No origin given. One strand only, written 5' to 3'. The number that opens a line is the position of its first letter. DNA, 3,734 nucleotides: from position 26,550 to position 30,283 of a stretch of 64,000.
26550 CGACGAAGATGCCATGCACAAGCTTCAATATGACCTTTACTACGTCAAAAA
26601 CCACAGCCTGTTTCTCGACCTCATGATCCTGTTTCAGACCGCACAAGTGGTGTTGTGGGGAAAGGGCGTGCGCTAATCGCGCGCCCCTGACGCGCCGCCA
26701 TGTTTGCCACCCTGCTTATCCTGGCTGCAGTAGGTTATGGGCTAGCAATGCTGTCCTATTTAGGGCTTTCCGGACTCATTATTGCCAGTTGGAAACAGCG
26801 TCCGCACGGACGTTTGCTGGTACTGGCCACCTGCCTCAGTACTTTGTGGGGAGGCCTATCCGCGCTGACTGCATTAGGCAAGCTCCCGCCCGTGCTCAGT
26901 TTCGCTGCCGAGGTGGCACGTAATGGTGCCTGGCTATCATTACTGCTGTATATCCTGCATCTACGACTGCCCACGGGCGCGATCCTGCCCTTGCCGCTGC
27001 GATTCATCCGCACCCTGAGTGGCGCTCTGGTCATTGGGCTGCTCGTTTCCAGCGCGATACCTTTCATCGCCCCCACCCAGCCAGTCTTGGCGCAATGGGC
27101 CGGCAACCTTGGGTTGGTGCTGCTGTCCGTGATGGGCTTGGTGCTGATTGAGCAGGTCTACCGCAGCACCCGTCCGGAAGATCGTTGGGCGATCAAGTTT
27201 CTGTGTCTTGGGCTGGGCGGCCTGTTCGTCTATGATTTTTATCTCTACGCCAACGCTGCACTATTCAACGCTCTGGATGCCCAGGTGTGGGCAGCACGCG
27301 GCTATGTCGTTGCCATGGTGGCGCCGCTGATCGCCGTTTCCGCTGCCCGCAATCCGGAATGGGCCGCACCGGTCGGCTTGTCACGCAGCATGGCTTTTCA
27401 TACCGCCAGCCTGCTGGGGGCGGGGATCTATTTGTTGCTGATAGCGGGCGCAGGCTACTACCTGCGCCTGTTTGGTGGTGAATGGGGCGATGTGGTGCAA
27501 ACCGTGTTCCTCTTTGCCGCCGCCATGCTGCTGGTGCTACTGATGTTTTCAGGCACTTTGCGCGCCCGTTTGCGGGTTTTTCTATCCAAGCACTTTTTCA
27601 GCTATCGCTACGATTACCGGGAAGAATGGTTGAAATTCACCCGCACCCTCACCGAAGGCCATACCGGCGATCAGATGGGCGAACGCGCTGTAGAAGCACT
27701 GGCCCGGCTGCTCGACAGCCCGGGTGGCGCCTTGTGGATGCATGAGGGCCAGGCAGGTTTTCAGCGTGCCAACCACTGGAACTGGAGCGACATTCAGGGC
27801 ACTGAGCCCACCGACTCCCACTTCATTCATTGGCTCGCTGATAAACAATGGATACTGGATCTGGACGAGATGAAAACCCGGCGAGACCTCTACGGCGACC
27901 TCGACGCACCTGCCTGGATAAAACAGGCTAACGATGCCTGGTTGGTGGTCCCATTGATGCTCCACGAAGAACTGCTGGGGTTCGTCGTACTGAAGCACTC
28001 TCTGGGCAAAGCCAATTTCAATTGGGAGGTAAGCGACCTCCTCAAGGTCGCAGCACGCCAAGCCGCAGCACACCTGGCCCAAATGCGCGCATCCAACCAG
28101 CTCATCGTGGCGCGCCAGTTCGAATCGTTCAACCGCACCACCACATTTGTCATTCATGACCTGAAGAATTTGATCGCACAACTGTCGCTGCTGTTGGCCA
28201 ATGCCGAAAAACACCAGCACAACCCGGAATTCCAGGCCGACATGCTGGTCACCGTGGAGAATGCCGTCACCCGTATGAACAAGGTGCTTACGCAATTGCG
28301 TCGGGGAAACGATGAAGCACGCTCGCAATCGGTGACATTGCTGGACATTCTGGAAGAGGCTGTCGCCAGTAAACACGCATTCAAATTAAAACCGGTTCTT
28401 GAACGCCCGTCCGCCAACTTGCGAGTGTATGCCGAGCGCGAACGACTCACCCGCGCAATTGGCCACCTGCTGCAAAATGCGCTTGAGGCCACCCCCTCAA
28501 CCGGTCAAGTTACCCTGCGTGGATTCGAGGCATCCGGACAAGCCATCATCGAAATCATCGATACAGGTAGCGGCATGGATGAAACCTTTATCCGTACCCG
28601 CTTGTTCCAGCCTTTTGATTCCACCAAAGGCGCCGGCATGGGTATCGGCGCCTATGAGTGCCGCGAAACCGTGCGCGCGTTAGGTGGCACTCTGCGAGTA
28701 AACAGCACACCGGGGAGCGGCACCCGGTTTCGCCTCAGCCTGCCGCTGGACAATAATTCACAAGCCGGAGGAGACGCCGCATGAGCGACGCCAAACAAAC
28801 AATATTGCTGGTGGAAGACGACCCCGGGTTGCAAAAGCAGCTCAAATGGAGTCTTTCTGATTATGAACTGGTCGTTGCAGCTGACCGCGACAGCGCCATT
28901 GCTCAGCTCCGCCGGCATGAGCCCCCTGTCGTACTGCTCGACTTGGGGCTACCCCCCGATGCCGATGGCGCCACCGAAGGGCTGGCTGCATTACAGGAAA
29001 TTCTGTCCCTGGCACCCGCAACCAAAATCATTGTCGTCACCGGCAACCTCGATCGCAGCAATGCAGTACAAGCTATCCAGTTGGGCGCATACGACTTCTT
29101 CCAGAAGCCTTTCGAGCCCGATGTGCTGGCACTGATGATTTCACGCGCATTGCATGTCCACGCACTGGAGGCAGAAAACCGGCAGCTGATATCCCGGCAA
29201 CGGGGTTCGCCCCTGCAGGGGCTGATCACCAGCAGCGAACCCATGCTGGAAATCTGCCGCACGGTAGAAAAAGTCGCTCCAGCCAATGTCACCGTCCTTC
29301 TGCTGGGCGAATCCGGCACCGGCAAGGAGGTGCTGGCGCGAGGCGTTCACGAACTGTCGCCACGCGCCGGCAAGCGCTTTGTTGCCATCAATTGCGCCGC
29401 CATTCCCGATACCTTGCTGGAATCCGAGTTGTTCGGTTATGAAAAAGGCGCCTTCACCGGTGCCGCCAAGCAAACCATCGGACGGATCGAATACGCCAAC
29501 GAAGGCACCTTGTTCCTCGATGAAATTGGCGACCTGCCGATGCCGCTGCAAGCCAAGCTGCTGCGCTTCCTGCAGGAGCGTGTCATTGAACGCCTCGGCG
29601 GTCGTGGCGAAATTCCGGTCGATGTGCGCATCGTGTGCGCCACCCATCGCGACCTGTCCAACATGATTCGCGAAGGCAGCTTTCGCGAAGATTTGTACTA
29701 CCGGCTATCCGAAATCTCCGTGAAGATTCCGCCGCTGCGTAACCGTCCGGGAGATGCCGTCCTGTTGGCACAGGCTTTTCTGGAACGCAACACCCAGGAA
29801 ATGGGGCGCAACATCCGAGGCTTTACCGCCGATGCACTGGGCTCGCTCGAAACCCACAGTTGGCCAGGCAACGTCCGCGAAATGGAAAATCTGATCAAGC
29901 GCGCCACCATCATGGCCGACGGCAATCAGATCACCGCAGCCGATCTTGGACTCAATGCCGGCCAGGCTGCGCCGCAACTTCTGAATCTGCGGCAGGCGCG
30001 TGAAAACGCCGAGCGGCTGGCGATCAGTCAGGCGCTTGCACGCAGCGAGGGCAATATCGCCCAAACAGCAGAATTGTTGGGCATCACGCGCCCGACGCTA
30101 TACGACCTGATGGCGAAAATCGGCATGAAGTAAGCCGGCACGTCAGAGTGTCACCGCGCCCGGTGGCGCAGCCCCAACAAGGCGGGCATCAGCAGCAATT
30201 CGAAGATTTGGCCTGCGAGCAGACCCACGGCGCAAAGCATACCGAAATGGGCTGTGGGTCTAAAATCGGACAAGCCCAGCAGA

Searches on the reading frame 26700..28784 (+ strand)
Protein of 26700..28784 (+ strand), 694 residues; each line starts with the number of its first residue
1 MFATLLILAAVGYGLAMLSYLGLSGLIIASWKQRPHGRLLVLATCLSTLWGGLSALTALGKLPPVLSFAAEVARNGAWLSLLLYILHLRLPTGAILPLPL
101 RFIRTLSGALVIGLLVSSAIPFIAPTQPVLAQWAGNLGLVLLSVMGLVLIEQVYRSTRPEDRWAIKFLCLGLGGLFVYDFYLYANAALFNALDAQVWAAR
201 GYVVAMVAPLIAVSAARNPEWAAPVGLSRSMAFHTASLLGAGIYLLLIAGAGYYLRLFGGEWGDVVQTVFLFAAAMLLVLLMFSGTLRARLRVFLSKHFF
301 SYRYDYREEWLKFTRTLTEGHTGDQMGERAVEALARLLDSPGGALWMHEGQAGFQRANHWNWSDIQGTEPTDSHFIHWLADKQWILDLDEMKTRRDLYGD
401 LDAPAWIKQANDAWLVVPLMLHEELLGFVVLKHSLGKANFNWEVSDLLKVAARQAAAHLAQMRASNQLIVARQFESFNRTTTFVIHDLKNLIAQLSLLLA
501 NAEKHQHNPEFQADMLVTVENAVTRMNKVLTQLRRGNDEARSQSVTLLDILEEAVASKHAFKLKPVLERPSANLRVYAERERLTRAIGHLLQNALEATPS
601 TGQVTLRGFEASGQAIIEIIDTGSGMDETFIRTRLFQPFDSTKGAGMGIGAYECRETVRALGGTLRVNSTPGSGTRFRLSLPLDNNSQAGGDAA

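Call 18: search_protein_families(library=pfam, proteins=[window:26700-28784:+], max_evalue=0.001)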
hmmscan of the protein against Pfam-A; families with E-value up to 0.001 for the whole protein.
window:26700-28784:+ (694 aa): 4 families
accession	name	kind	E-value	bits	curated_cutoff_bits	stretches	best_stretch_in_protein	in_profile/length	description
PF02518.31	HATPase_c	-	5.3e-21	75.6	26.4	1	580-684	3-110/111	Histidine kinase-, DNA gyrase B-, and HSP90-like ATPase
PF13492.12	GAF_3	-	2.8e-06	28.2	27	1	324-460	3-128/129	GAF domain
PF01590.32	GAF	-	3.6e-06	28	22.4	1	328-459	7-133/133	GAF domain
PF13185.12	GAF_2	-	0.00046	20.8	28.6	0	324-459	5-135/136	GAF domain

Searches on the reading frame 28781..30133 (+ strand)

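Call 18: search_protein_families(library=pfam, proteins=[window:28781-30133:+], max_evalue=0.001)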
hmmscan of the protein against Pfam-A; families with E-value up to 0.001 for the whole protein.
window:28781-30133:+ (450 aa): 8 families
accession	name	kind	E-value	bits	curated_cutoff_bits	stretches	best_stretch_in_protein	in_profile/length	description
PF00158.32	Sigma54_activat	-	3.9e-71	238.6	20.2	1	148-314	1-167/168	Sigma-54 interaction domain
PF14532.12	Sigma54_activ_2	-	4.7e-23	82.4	25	1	150-319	2-138/138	Sigma-54 interaction domain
PF25601.1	AAA_lid_14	-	1.9e-21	76.1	27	1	320-397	1-78/87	AAA+ ATPase lid domain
PF00072.30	Response_reg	-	1.7e-19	70.4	30.2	1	8-120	1-110/111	Response regulator receiver domain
PF02954.25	HTH_8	-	4.7e-11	42.7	22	1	407-441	2-36/42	Bacterial regulatory protein, Fis family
PF07728.20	AAA_5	-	1.6e-05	25.4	22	1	172-287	2-120/139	AAA domain (dynein-related subfamily)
PF01078.27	Mg_chelatase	-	8.5e-05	22.5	20.3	0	227-287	93-155/207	Magnesium chelatase, subunit ChlI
PF13518.12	HTH_28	-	0.00019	21.9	25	1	411-444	1-33/52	Helix-turn-helix domain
